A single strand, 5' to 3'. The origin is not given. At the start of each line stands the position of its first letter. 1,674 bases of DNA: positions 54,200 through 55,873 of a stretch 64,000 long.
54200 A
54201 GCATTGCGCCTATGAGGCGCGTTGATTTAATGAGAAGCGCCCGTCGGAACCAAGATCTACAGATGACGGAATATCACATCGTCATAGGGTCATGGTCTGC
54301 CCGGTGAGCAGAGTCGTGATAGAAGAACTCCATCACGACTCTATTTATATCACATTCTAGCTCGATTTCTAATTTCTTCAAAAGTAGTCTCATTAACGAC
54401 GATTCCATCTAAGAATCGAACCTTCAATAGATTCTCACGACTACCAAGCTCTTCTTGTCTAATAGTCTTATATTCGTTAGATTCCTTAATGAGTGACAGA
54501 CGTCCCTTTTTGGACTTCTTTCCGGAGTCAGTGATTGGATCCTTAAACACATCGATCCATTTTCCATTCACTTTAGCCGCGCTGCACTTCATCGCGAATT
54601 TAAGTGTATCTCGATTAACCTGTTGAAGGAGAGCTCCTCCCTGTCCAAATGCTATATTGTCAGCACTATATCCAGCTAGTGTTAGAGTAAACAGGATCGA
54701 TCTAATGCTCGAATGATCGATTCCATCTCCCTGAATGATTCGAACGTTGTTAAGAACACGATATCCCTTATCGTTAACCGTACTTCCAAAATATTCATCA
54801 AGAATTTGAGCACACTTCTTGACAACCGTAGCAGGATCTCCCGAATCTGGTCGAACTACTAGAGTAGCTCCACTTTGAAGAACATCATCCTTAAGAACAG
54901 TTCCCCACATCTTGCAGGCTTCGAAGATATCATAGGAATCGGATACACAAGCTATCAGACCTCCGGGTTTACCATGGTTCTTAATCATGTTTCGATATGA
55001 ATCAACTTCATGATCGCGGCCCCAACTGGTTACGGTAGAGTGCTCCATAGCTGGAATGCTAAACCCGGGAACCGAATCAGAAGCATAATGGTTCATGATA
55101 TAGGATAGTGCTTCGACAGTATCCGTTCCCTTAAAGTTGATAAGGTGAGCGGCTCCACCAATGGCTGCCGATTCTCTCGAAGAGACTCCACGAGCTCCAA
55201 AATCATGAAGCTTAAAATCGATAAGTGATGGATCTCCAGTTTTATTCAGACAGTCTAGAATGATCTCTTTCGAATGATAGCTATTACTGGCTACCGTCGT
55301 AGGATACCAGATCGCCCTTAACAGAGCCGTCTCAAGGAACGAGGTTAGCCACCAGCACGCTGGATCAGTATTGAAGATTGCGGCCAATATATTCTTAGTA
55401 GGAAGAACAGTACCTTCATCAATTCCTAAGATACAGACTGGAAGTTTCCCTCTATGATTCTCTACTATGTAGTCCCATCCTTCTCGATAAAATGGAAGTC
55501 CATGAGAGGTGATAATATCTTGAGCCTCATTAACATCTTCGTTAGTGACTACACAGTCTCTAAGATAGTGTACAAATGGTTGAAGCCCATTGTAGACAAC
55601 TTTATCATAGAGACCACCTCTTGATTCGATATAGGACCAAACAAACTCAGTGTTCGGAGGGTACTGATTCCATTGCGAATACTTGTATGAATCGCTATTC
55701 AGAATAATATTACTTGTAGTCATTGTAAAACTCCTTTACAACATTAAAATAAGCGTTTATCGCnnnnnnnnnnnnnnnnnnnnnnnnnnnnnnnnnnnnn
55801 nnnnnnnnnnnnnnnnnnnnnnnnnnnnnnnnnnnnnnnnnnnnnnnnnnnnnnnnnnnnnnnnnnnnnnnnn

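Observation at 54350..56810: NadV plus NMNAT-Nudix (NatV-like) NAD+ salvage pair inserted between gp32 and gp59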

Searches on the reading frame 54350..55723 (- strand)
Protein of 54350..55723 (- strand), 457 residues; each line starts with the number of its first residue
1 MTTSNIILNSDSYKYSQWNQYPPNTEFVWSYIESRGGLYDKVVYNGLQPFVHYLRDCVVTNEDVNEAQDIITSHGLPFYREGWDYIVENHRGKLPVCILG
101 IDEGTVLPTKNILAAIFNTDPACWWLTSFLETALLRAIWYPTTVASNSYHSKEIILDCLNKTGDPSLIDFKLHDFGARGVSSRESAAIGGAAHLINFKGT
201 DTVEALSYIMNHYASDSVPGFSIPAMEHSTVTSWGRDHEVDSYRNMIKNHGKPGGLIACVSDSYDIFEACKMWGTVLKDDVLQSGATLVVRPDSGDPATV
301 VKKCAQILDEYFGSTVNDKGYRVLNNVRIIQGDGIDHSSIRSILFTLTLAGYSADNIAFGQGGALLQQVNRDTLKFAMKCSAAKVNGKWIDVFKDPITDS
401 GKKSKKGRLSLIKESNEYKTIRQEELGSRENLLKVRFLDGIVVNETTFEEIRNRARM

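Call 3: search_protein_families(library=pfam, proteins=[window:54350-55723:-])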
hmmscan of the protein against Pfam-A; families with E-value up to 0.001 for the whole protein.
window:54350-55723:- (457 aa): 2 families
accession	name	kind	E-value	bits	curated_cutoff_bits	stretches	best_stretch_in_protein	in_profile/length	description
PF04095.22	NAPRTase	-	1.3e-59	202.3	20.8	1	170-412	1-222/239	Nicotinate phosphoribosyltransferase (NAPRTase) family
PF18127.6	NAMPT_N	-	3.4e-28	98.2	25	1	5-98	1-98/98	Nicotinamide phosphoribosyltransferase, N-terminal domain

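Call 4: search_protein_families(library=ncbifam, proteins=[window:54350-55723:-])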
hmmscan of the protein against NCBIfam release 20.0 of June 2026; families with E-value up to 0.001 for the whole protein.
window:54350-55723:- (457 aa): 5 families
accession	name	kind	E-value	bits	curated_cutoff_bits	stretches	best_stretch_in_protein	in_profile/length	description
NF006629.0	PRK09198.1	equivalog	6.8e-182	605.3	405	1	2-456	3-462/465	nicotinate phosphoribosyltransferase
NF009131.0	PRK12484.1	equivalog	2e-08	33.4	330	1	43-455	47-405/455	nicotinate phosphoribosyltransferase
TIGR01513.1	NAPRTase_put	equivalog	1.2e-07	31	297.4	1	93-427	84-367/452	nicotinate phosphoribosyltransferase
NF006696.0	PRK09243.1-3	equivalog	5.6e-07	28.6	503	1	98-311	100-282/451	nicotinate phosphoribosyltransferase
NF006695.0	PRK09243.1-2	equivalog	8.6e-06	24.6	469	1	42-403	47-353/480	nicotinate phosphoribosyltransferase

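Call 5: search_protein_families(library=phrogs, proteins=[window:54350-55723:-])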
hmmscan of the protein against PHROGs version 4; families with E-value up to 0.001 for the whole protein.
window:54350-55723:- (457 aa): 4 families
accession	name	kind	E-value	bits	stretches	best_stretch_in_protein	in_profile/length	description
phrog_448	-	other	2.4e-154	515.9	1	2-456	11-494/500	nicotinamide phosphoribosyl transferase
phrog_16547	-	other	1.4e-54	186.4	1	4-286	8-313/315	nicotinamide phosphoribosyl transferase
phrog_15800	-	other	7.7e-36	125.2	2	306-454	161-317/322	nicotinamide phosphoribosyl transferase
phrog_12872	-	other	2.2e-29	103.5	2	306-455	380-536/547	nicotinamide phosphoribosyl transferase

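Call 7: search_solved_structures(query=window:54350-55723:-, show_alignments=1)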
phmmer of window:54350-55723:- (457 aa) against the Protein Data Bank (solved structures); distinct sequences matched with E-value up to 0.001: 32.
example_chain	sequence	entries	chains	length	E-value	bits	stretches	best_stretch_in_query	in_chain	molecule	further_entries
7yqo_A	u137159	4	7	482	1.6e-156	524.5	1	4-455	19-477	Pre-B cell enhancing factor related protein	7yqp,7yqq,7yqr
8igz_A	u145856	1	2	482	1.8e-153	514.5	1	4-455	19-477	Pre-B cell enhancing factor related protein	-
6tac_A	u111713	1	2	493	1.3e-122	412.7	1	5-456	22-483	Nicotinamide phosphoribosyltransferase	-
3dgr_A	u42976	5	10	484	2.1e-118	398.9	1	5-456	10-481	Nicotinamide phosphoribosyltransferase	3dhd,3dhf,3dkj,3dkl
2gvg_A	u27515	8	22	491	2.2e-118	398.8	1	5-456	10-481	Nicotinamide phosphoribosyltransferase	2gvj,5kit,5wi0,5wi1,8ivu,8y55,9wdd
7ppe_A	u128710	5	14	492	2.3e-118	398.8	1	5-456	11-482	Nicotinamide phosphoribosyltransferase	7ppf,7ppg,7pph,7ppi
5lx3_A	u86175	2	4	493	2.3e-118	398.8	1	5-456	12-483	Nicotinamide phosphoribosyltransferase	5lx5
5nsd_A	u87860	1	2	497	2.4e-118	398.7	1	5-456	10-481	Nicotinamide phosphoribosyltransferase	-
7enq_A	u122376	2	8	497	2.4e-118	398.7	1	5-456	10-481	Nicotinamide phosphoribosyltransferase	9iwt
8dsc_A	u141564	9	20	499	2.4e-118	398.7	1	5-456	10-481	Nicotinamide phosphoribosyltransferase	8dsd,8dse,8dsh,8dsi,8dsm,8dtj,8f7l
5upe_A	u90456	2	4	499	2.4e-118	398.7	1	5-456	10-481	Nicotinamide phosphoribosyltransferase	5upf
2e5b_A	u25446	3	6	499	2.4e-118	398.7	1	5-456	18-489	Nicotinamide phosphoribosyltransferase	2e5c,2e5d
6peb_A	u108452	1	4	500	2.4e-118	398.7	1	5-456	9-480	Nicotinamide phosphoribosyltransferase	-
4jnm_A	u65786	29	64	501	2.4e-118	398.7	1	5-456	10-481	Nicotinamide phosphoribosyltransferase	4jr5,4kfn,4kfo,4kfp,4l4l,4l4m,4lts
6ta0_A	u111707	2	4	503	2.5e-118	398.7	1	5-456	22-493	Nicotinamide phosphoribosyltransferase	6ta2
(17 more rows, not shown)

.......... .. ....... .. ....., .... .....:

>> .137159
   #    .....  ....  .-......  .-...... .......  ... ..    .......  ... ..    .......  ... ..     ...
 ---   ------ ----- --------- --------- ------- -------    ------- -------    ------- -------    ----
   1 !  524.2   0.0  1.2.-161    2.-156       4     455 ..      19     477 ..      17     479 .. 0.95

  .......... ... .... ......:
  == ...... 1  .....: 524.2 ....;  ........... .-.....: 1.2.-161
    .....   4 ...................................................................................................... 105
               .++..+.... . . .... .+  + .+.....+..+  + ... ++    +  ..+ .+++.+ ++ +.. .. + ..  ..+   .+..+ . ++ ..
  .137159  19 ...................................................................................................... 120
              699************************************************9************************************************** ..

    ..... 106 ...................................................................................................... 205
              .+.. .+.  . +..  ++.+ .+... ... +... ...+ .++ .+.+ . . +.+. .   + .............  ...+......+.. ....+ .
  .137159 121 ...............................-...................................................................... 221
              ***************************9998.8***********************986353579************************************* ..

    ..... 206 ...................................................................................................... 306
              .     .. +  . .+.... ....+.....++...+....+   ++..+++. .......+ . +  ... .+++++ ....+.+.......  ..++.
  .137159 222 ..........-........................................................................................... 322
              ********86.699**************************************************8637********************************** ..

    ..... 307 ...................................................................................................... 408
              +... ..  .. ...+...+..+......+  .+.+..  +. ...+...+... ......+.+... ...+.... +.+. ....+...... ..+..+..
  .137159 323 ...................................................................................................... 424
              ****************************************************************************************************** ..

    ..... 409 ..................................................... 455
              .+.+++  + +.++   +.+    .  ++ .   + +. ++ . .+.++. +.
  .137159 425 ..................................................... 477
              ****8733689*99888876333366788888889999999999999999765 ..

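Call 9: search_dna_similar(query=window:54350-55723:-, collection=phages, mode=protein, max_rows=40)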
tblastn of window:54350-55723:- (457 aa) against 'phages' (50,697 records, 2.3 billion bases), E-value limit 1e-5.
Records with a match: 2013; places in all: 2014; records where one place covers at least 80% of the query: 1572.
Best place of each record, by identity: <60% 2013.
By first word of the organism name: Vibrio 227; Klebsiella 200; Pseudomonas 198; Staphylococcus 198; Escherichia 187; Salmonella 127; Mycobacterium 104; Aeromonas 97; Bacillus 84; Listeria 55; and 68 more.
By host as written in the record: - 250; Klebsiella pneumoniae 93; Staphylococcus aureus 82; Mycobacterium smegmatis mc2 155 65; Pseudomonas aeruginosa 55; Escherichia coli 51; Listeria monocytogenes 44; Vibrio harveyi BAA-1116 36; and 507 more.
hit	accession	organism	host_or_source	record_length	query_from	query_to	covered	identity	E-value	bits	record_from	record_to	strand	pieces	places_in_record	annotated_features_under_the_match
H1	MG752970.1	Ralstonia phage RsoM2USA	Ralstonia solanacearum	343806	4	455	99%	58.2%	3e-163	516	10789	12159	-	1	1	hypothetical protein (x2)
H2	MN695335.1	Synechococcus phage B23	Synechoccus sp.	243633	4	456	99%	57.2%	7e-166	523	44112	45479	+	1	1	nicotinamide phosphoribosyltransferase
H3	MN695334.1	Synechococcus phage B3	Synechoccus sp.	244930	4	456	99%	57.2%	7e-166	523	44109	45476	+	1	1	nicotinamide phosphoribosyltransferase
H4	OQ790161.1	Xanthomonas phage RTH11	Xanthomonas sp.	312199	1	455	100%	52.9%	9e-149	474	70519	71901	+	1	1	nicotinate phosphoribosyltransferase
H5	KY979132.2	Acidovorax phage ACP17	Acidovorax citrulli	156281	4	455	99%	53.0%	5e-149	474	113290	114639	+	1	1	nicotinamide phosphoribosyltransferase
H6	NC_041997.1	Acidovorax phage ACP17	Acidovorax citrulli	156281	4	455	99%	53.0%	5e-149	474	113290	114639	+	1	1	nicotinamide phosphoribosyl transferase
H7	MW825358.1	Xanthomonas phage vB_XciM_LucasX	Xanthomonas citri 306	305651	1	455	100%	52.4%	2e-145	464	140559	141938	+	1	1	nicotinamide phosphoribosyltransferase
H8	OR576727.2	Myxococcus phage Mx1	Myxococcus sp.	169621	2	455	99%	50.8%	4e-139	446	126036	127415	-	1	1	nicotinamide phosphoribosyltransferase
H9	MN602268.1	Bacteriophage DSS3_MAL1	-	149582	7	455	98%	50.7%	1e-136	439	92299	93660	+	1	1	putative nicotinate phosphoribosyltransferase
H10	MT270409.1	Phaeobacter phage MD18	Phaeobacter inhibens DSM 17395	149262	7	455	98%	50.4%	1e-133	430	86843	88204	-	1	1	nicotinamide phosphoribosyltransferase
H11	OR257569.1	Ruegeria phage RpAliso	Ruegeria pomeroyi DSS-3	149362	1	455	100%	49.5%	1e-130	422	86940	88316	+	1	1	nicotinamide phosphoribosyltransferase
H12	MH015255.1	Ruegeria phage vB_RpoS-V10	Ruegeria pomeroyi DSS-3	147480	2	443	97%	50.7%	7e-129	417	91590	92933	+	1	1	nicotinate phosphoribosyltransferase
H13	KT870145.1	Roseobacter phage DSS3P8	Ruegeria pomeroyi DSS-3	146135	2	443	97%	50.7%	1e-128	416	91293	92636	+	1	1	nicotinamide phosphoribosyltransferase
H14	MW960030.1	Rhizobium phage RHph_X66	R. phaseoli sv. phaseoli INC 2-5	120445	3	457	100%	49.0%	2e-124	404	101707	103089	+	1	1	nicotinamide phosphoribosyltransferase protein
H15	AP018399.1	Xanthomonas phage XacN1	Xanthomonas citri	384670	8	454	98%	49.8%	1e-119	390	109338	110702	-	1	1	nicotinate phosphoribosyltransferase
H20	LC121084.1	Ralstonia phage RSP15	-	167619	1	454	99%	48.1%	1e-119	390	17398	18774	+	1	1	nicotinamide phosphoribosyltransferase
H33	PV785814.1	Vibrio phage QD01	Vibrio natriegens Vmax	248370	5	453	98%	46.9%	1e-111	367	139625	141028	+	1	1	nicotinamide phosphoribosyl transferase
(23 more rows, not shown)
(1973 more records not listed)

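Call 24: search_solved_structures(query=window:54350-55723:-, show_alignments=5, max_evalue=1e-117)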
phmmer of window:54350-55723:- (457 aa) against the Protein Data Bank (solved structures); distinct sequences matched with E-value up to 1e-117: 18.
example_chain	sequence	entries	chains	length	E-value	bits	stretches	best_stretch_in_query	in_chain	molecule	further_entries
7yqo_A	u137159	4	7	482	1.6e-156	524.5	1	4-455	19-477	Pre-B cell enhancing factor related protein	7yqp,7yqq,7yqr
8igz_A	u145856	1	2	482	1.8e-153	514.5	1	4-455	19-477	Pre-B cell enhancing factor related protein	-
6tac_A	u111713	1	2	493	1.3e-122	412.7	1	5-456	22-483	Nicotinamide phosphoribosyltransferase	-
3dgr_A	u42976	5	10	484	2.1e-118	398.9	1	5-456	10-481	Nicotinamide phosphoribosyltransferase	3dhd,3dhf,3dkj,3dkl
2gvg_A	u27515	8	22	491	2.2e-118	398.8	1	5-456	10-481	Nicotinamide phosphoribosyltransferase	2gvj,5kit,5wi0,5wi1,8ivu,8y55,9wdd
7ppe_A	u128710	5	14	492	2.3e-118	398.8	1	5-456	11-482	Nicotinamide phosphoribosyltransferase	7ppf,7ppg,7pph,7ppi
5lx3_A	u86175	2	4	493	2.3e-118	398.8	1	5-456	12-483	Nicotinamide phosphoribosyltransferase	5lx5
5nsd_A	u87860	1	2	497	2.4e-118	398.7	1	5-456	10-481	Nicotinamide phosphoribosyltransferase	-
7enq_A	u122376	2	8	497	2.4e-118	398.7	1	5-456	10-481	Nicotinamide phosphoribosyltransferase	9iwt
8dsc_A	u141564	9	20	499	2.4e-118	398.7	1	5-456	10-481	Nicotinamide phosphoribosyltransferase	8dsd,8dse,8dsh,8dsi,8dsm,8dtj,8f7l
5upe_A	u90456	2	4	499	2.4e-118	398.7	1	5-456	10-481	Nicotinamide phosphoribosyltransferase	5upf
2e5b_A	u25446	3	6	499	2.4e-118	398.7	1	5-456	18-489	Nicotinamide phosphoribosyltransferase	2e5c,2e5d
6peb_A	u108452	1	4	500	2.4e-118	398.7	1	5-456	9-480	Nicotinamide phosphoribosyltransferase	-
4jnm_A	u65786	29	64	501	2.4e-118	398.7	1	5-456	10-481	Nicotinamide phosphoribosyltransferase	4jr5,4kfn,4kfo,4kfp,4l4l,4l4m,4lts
6ta0_A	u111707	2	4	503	2.5e-118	398.7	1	5-456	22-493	Nicotinamide phosphoribosyltransferase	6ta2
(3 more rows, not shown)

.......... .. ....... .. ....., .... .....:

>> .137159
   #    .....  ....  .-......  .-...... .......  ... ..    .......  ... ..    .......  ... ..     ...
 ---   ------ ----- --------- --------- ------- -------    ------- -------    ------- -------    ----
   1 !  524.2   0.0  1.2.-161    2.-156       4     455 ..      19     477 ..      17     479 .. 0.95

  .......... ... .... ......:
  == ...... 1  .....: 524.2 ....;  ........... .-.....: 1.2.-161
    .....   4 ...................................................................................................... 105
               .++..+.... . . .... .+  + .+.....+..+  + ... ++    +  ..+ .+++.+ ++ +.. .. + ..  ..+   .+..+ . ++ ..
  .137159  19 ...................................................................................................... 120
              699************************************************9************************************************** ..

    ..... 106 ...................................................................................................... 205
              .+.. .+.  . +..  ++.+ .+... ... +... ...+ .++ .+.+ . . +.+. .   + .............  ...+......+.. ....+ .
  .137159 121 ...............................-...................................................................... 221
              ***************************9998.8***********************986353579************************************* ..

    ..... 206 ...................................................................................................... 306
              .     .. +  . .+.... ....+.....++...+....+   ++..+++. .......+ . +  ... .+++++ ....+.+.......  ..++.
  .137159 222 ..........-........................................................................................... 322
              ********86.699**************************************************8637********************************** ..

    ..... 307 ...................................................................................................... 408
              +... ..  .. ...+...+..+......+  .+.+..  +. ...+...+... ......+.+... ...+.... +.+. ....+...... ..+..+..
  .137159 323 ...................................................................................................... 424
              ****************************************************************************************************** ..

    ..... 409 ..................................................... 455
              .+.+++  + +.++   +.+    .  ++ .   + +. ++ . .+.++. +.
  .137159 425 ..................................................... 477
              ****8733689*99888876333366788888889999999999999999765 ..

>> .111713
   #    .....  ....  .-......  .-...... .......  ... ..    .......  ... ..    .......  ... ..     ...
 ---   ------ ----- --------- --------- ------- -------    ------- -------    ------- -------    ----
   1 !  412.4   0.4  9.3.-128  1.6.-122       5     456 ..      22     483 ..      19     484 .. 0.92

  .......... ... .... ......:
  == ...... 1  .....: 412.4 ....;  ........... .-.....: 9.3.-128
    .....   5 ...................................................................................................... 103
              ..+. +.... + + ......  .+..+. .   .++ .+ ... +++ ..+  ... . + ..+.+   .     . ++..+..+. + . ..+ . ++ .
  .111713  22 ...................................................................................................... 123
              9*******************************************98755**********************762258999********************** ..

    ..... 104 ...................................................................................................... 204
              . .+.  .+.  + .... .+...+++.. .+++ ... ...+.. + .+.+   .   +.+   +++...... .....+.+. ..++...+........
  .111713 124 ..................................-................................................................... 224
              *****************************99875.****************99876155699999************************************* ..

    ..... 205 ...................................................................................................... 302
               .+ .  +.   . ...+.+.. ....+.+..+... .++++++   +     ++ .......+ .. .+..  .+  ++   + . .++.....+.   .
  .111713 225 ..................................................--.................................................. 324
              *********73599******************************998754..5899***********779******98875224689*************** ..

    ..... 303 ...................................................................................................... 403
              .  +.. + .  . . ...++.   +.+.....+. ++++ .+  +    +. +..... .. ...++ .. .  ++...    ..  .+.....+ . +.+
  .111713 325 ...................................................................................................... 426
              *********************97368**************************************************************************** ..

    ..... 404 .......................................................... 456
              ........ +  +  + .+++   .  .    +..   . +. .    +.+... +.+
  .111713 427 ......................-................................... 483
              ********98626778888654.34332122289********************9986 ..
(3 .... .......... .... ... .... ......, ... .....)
